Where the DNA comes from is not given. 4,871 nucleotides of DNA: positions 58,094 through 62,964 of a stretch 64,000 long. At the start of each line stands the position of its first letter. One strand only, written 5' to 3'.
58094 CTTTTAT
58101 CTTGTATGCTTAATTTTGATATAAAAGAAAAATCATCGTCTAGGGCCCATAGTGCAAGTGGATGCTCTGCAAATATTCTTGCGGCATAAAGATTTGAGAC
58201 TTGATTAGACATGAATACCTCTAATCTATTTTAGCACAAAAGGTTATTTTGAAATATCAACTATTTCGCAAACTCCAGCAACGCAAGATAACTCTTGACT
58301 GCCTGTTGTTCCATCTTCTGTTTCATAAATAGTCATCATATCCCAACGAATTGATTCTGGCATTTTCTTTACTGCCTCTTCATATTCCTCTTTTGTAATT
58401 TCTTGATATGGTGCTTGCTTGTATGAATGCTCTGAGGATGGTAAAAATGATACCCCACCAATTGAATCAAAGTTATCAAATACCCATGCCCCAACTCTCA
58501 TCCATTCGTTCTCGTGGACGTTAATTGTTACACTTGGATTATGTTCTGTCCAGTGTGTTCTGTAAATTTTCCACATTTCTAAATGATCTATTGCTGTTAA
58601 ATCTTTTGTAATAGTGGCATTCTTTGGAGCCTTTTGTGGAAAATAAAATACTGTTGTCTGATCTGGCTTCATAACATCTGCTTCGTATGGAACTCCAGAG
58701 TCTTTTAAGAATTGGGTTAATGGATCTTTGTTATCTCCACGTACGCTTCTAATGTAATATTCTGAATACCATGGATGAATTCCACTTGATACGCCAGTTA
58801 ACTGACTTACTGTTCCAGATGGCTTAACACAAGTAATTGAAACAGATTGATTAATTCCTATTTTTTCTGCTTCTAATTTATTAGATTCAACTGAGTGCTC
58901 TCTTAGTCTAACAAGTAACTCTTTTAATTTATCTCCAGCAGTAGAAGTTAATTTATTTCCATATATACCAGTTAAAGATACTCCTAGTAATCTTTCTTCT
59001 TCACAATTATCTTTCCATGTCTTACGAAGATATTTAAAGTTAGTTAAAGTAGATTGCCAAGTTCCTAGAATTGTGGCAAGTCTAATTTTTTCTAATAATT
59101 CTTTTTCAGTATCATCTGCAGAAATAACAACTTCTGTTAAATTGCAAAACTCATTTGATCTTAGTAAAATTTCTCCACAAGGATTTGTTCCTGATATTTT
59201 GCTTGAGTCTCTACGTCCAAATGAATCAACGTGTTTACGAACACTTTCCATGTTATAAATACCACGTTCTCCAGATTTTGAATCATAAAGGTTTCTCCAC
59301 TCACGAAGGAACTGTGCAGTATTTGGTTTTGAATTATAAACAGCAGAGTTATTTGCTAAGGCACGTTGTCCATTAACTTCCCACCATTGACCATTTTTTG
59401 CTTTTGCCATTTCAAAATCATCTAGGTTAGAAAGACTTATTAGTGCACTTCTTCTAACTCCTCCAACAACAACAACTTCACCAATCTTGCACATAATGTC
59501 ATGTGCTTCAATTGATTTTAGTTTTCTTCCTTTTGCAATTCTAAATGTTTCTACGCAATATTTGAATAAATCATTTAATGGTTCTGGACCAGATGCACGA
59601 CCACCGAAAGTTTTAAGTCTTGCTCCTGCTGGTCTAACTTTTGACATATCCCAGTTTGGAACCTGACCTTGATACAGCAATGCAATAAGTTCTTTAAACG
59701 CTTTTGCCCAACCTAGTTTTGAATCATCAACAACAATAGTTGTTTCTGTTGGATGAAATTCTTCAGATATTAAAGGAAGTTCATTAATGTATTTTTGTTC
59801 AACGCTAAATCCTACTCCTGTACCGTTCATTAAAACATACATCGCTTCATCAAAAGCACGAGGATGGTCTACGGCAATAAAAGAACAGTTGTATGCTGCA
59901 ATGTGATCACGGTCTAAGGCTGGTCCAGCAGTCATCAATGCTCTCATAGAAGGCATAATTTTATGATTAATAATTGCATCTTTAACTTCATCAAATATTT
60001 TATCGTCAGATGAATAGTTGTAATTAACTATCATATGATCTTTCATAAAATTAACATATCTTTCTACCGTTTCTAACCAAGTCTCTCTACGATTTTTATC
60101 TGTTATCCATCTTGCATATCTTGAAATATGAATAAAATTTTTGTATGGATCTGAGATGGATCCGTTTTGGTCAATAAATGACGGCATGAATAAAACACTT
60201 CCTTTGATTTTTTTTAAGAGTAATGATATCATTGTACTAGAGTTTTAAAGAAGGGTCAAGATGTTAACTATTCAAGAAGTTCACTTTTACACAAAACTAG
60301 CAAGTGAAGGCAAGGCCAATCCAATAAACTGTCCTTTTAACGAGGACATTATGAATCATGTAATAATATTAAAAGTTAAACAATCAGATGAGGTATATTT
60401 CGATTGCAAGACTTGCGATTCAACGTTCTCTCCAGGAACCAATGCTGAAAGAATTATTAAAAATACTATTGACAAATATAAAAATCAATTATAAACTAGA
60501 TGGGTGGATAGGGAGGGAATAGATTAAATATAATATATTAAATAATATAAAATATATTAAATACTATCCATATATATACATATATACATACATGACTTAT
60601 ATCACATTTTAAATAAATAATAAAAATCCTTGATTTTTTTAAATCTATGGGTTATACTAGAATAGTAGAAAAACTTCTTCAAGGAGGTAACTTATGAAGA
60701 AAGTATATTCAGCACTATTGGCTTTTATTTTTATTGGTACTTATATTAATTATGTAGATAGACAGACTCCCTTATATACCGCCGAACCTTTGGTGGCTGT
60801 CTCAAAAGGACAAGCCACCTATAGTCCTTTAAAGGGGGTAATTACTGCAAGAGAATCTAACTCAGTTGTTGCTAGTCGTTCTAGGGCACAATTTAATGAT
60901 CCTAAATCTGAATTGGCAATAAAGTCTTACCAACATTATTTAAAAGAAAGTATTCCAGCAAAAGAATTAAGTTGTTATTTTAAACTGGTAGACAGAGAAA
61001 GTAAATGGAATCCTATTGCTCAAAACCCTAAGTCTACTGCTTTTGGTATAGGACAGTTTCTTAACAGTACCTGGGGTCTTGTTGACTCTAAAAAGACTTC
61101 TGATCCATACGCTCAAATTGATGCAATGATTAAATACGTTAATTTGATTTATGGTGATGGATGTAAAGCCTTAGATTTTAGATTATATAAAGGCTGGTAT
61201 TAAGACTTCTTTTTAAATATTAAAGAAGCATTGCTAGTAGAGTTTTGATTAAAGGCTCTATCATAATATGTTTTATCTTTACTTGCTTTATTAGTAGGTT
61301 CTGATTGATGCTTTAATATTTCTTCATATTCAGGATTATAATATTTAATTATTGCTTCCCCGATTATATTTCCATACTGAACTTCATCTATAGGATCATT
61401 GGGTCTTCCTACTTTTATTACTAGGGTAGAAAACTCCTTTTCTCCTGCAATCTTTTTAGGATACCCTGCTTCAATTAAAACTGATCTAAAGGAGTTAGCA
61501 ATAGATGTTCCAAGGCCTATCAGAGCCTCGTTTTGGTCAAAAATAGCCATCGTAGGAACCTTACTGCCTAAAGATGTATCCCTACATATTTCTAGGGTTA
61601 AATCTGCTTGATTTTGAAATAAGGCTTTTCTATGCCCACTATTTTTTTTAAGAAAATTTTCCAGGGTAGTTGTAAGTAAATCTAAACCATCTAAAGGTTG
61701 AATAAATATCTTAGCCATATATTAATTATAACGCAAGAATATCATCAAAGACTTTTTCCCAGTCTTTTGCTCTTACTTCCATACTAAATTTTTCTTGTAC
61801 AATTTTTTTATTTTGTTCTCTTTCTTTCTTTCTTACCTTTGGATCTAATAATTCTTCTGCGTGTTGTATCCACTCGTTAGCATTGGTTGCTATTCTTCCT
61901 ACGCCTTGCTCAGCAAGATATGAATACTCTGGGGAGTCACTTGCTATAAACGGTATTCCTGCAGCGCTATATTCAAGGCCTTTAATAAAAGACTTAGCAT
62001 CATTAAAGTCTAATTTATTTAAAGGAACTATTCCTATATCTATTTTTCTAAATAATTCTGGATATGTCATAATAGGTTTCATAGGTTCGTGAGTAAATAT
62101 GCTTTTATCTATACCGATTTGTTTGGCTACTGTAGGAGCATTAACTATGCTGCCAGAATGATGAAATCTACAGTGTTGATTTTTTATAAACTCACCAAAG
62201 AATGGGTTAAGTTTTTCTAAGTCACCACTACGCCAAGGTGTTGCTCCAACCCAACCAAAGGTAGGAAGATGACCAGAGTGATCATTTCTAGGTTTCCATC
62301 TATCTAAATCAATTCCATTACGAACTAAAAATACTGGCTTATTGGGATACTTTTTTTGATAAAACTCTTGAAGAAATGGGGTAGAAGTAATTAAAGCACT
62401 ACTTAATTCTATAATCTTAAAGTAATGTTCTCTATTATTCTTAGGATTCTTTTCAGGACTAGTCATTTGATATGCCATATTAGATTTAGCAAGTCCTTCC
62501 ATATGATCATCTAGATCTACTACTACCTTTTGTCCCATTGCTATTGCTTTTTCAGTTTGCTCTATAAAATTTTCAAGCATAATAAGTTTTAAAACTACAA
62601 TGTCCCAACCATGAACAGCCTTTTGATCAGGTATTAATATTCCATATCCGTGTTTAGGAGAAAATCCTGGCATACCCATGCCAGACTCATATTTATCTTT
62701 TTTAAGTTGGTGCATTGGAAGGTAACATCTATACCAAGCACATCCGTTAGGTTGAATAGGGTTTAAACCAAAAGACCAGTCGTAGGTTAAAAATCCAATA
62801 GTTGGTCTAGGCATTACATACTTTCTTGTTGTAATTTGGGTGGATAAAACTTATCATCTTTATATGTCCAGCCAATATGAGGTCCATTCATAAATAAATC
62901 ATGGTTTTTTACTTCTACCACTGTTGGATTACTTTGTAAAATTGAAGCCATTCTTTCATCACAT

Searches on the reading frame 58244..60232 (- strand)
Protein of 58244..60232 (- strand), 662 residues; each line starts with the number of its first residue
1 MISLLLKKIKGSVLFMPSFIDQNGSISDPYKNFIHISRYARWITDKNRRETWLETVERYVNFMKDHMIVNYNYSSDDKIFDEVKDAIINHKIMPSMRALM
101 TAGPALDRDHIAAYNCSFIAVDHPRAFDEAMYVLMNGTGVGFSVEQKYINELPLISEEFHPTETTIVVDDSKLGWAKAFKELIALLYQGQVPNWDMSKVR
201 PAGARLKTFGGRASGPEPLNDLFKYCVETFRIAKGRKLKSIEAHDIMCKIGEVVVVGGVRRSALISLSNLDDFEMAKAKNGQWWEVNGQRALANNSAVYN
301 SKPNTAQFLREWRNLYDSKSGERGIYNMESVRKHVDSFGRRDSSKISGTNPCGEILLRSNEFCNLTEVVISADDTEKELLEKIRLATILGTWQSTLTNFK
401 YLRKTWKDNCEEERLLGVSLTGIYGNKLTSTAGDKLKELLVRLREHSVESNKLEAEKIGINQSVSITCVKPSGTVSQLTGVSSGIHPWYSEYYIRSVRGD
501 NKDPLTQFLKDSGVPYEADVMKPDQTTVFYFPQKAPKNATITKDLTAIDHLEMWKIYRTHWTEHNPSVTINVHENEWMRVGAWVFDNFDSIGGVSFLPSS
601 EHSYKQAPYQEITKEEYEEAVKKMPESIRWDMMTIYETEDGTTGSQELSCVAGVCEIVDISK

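Call 7: search_protein_families(library=pfam, proteins=[window:58244-60232:-], max_evalue=0.01)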
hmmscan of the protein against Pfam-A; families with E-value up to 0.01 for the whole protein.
window:58244-60232:- (662 aa): 3 families
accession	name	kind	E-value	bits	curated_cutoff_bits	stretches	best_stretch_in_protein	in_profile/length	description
PF02867.20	Ribonuc_red_lgC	-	2.8e-13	49.8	23.9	2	448-572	366-496/523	Ribonucleotide reductase, barrel domain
PF21995.1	RNR-II_ins_dom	-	5.4e-07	30.3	27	1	167-223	38-100/107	B12-dependent ribonucleotide reductase, insertion domain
PF17975.6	RNR_Alpha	-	1.2e-06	29.4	26.4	1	26-63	16-53/101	Ribonucleotide reductase alpha domain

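Call 8: search_protein_families(library=phrogs, proteins=[window:58244-60232:-], max_evalue=0.001)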
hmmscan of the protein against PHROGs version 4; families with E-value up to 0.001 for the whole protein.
window:58244-60232:- (662 aa): 2 families
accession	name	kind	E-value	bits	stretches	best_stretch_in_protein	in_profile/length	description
phrog_367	-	DNA, RNA and nucleotide metabolism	1.1e-190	636.3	1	18-661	22-700/701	ribonucleotide reductase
phrog_84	-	DNA, RNA and nucleotide metabolism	9.1e-07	28.3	0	466-499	659-692/975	ribonucleoside-diphosphate reductase large subunit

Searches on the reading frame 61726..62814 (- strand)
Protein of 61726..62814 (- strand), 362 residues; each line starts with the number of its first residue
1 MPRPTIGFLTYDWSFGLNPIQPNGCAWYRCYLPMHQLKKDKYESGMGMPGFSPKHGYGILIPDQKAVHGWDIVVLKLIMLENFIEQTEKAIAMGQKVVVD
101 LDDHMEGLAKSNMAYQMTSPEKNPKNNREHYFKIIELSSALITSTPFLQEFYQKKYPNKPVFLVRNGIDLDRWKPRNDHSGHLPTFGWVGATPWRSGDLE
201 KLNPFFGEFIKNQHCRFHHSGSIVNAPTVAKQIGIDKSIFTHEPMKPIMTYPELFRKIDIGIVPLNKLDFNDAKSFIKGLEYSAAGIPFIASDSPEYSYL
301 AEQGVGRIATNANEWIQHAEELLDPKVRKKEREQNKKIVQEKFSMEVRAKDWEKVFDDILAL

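Call 15: search_protein_families(library=pfam, proteins=[window:61726-62814:-], max_evalue=0.01)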
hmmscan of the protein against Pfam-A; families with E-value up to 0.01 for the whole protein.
window:61726-62814:- (362 aa): 1 family
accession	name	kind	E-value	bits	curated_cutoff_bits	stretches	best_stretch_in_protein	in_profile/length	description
PF13692.12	Glyco_trans_1_4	-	0.00024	21.8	27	1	211-324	28-141/142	Glycosyl transferases group 1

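Call 16: search_protein_families(library=phrogs, proteins=[window:61726-62814:-], max_evalue=0.001)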
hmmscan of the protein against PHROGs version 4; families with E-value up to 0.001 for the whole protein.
window:61726-62814:- (362 aa): 1 family
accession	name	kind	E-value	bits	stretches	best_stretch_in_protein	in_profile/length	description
phrog_7162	-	moron, auxiliary metabolic gene and host takeover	2.6e-31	110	1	21-347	10-296/309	glycosyltransferase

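Call 45: search_solved_structures(query=window:61726-62814:-, max_evalue=1)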
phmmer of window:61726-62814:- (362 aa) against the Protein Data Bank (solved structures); distinct sequences matched with E-value up to 1: 0.

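Call 46: search_protein_families(library=ncbifam, proteins=[window:61726-62814:-], max_evalue=0.01)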
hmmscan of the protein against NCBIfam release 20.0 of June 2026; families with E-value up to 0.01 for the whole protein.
window:61726-62814:- (362 aa): 3 families
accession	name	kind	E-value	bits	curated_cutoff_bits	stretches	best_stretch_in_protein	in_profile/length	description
NF047676.1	TeichurnBiosyTuaH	equivalog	5.4e-10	38.7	550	1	250-360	277-381/384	teichuronic acid biosynthesis protein TuaH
NF053513.1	Gtran_IagA_BgsA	equivalog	8.9e-06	24.9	460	1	68-179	42-147/333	LTA glycolipid anchor biosynthesis glycosyltransferase, IagA/BgsA family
TIGR03088.1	stp2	hypoth_equivalog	0.0024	17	409.05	0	280-360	290-374/374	TIGR03088 family PEP-CTERM/XrtA system glycosyltransferase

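Call 62: find_related_loci(query=window:61726-62814:-, collection=viral_contigs, flank=10000)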
Query window:61726-62814:- (362 aa) in viral_contigs; peptide patterns used: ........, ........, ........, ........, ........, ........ (x = any residue, [..] = any of these).
20 stretches matched a pattern; 7 encode a relative of the query (tblastn E <= 1e-3); 7 distinct loci.
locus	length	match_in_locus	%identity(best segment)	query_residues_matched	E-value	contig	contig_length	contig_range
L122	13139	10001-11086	93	1-362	0e+0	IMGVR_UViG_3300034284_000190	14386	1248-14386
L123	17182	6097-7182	92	1-362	0e+0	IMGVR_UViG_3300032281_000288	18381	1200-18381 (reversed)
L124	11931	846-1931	78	1-362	0e+0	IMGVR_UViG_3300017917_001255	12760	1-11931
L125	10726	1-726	92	121-362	3e-154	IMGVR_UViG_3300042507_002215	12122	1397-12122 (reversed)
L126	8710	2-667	94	141-362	7e-144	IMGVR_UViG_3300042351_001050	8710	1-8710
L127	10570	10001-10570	93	1-190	3e-122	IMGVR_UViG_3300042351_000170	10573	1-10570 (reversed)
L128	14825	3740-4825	77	1-362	0e+0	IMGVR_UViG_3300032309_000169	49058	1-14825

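Call 88: find_homologous_proteins(query=window:61726-62814:-, max_evalue=1e-10)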
Query window:61726-62814:- (362 aa): 807 proteins with E <= 1e-10 among 2367 candidates; the best 120 are listed. Only proteins of 199 to 634 residues were searched: fused or split forms outside these lengths cannot appear, so this answer is no evidence that the protein stands alone or is whole; lengths 'longer' or 'shorter' looks for them.
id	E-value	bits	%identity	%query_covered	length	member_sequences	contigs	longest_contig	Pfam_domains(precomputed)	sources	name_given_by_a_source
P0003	9.8e-240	813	94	100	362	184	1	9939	-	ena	-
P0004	3.6e-210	716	82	100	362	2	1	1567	-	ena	-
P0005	1.8e-208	710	79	100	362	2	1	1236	-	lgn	-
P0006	9.5e-208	708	80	100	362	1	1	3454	-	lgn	-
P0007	4.8e-207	705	79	100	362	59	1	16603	-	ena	-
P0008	7.7e-206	702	79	100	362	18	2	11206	-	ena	-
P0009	7.8e-206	701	80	100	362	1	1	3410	PF13692.13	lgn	-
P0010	1.6e-205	700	81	100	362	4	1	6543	-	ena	-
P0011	2.0e-205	700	80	100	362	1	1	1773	PF13692.13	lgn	-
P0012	8.0e-205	698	79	100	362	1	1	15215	PF13692.13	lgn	-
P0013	1.4e-203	694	78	100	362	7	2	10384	-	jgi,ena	jgi:glycosyltransferase involved in cell wall biosynthesis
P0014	2.0e-203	694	79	100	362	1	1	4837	-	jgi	-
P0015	6.8e-203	692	79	100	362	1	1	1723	-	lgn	-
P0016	2.6e-202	690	77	100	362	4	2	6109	-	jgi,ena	jgi:glycosyltransferase involved in cell wall biosynthesis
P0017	1.5e-201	687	78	100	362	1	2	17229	-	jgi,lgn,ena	-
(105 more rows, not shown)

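Call 97: search_protein_representatives(protein=window:61726-62814:-)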
Query: 362 residues. Proteins with E-value up to 0.001 (for the whole library): 6507; up to 1e-10: 1491; up to 1e-30: 225. The best 150 are listed.
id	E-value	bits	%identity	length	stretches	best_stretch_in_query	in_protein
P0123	5.5e-112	390.9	52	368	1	5-359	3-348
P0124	6.5e-112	390.7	59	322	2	132-359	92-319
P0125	5.5e-93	328.4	44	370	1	5-358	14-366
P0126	4.6e-92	325.4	56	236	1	5-235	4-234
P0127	2.8e-91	322.8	46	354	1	17-357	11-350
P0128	2.8e-85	303.1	45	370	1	6-359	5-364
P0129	5.4e-85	302.1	42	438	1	3-356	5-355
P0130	8.1e-83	295.0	42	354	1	6-359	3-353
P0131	6.4e-81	288.7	43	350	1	4-354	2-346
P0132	7.8e-80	285.1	62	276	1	72-263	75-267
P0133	2.8e-76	273.5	42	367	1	6-355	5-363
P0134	3.1e-76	273.3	46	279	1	93-360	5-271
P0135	1.5e-75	271.1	40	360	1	2-352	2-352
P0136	3.4e-74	266.6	43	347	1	7-356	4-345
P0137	3.2e-72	260.1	44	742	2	6-276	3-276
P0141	3.7e-68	246.7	36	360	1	8-359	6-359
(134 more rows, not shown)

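Call 98: find_encoding_contigs(protein=P0125, flank=10000, max_places=2)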
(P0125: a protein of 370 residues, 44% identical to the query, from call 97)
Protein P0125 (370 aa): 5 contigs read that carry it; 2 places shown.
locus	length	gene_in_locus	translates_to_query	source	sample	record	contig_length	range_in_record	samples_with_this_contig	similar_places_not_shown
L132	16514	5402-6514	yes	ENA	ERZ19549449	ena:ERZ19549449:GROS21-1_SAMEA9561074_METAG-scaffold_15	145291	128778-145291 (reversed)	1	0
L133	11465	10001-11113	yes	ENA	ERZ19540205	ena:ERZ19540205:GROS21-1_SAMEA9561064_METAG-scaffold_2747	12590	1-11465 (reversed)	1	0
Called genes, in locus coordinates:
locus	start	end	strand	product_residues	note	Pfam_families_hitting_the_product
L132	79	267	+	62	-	-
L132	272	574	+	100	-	-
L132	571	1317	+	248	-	-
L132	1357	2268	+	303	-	PF13640:2OG-FeII_Oxy_3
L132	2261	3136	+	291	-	PF13640:2OG-FeII_Oxy_3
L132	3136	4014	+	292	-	PF13640:2OG-FeII_Oxy_3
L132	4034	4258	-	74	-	-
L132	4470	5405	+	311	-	PF13692:Glyco_trans_1_4 (weak)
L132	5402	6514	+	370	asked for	PF13692:Glyco_trans_1_4 (faint)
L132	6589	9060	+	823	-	-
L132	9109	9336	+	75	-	-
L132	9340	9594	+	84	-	-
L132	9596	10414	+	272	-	PF02557:VanY, PF01471:PG_binding_1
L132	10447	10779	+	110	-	-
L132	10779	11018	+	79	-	-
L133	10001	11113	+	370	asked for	PF13692:Glyco_trans_1_4 (faint)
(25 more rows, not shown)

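Call 99: find_encoding_contigs(protein=P0135, flank=10000, max_places=2)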
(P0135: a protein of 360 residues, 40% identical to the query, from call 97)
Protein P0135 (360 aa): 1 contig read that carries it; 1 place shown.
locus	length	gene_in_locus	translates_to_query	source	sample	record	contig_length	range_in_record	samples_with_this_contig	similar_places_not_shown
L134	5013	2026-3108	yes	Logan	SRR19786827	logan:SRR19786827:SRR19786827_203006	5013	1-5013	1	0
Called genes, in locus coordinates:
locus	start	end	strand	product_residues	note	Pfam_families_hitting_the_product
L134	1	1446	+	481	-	?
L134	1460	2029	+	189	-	-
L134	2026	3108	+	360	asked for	PF13439:Glyco_transf_4 (faint), PF13692:Glyco_trans_1_4 (weak)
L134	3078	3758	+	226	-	PF27674:DUF8361 (weak)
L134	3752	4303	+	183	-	PF00535:Glycos_transf_2 (faint)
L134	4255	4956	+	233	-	-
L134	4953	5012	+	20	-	?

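Call 100: find_encoding_contigs(protein=P0141, flank=10000, max_places=2)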
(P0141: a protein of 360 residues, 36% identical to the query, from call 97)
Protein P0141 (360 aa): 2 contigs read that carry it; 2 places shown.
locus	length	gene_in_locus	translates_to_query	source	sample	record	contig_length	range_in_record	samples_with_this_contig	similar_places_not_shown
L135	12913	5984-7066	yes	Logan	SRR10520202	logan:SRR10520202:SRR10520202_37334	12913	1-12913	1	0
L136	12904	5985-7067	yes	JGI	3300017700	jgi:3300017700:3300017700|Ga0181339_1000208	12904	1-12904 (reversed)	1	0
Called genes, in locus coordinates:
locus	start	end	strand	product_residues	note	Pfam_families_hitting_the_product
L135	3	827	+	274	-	?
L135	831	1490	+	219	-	-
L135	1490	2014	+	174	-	PF13489:Methyltransf_23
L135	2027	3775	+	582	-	-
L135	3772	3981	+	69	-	-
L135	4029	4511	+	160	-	-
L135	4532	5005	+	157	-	-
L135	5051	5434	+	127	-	-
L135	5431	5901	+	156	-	-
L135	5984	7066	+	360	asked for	-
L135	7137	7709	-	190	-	-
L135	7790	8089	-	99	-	-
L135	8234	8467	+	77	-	-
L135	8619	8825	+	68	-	-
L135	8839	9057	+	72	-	-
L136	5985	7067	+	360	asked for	-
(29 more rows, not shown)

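Call 104: find_encoding_contigs(protein=P0128, flank=10000, max_places=1)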
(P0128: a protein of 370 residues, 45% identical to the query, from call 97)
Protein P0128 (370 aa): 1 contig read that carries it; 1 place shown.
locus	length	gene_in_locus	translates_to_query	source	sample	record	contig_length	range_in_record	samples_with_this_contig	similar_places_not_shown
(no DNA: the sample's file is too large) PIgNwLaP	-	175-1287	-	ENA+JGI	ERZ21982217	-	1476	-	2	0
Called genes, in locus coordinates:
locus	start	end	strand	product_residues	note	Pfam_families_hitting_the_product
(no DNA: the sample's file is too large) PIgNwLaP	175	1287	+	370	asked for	-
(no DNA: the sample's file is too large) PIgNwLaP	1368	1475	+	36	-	?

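Call 105: find_encoding_contigs(protein=P0130, flank=10000, max_places=1)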
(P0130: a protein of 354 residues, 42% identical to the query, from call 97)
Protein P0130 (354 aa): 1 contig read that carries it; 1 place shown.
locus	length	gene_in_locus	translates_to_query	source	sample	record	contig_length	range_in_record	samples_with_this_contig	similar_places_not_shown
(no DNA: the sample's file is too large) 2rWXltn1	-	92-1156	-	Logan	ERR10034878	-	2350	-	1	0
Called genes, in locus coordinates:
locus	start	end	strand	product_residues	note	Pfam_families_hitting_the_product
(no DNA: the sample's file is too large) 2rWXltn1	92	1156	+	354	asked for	-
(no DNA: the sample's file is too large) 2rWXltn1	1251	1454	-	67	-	-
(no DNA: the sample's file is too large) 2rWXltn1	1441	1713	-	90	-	PF19905:DUF6378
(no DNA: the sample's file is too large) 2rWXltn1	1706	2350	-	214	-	?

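Call 106: find_encoding_contigs(protein=P0127, flank=10000, max_places=1)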
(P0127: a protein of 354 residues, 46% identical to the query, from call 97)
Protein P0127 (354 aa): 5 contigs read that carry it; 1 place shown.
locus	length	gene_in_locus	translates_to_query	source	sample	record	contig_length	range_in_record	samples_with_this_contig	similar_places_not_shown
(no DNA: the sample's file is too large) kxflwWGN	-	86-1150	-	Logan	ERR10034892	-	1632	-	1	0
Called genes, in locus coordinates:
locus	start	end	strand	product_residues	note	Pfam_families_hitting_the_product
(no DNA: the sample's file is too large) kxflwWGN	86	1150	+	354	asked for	PF13692:Glyco_trans_1_4 (weak)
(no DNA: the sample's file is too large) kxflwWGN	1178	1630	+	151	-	?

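Call 108: find_related_loci(query=A4, collection=viral_contigs, flank=10000)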
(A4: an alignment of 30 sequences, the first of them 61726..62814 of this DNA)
Query A4 (362 aa) in viral_contigs; peptide patterns used: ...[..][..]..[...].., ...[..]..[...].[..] (x = any residue, [..] = any of these).
595 stretches matched a pattern (row limit reached: there are more); 523 encode a relative of the query (tblastn E <= 1e-3); the best 80 are kept; 80 distinct loci.
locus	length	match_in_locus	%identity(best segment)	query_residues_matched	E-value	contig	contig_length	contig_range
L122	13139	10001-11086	93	1-362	0e+0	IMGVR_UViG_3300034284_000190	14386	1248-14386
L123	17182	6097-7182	92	1-362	0e+0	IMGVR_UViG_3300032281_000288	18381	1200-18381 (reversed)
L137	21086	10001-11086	81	1-362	0e+0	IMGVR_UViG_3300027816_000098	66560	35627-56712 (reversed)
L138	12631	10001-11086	79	1-362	0e+0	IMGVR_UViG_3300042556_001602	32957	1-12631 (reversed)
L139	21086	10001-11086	79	1-362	0e+0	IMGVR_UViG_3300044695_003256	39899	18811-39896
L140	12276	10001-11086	78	1-362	0e+0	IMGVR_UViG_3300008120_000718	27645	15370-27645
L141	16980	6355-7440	78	1-362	0e+0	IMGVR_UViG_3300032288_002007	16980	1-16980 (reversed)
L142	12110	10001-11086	79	1-362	0e+0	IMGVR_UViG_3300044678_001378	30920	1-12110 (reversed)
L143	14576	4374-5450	65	1-359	5e-174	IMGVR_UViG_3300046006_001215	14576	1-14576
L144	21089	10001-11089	65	1-362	2e-172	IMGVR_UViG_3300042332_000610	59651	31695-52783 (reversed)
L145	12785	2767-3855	65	1-362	2e-172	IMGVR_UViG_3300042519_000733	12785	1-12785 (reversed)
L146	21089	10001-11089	65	1-362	2e-171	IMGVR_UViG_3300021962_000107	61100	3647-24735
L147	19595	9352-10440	65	1-362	7e-171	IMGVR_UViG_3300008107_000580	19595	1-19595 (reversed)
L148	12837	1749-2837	66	1-362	7e-171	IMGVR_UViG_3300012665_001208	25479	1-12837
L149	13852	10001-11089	65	1-362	6e-171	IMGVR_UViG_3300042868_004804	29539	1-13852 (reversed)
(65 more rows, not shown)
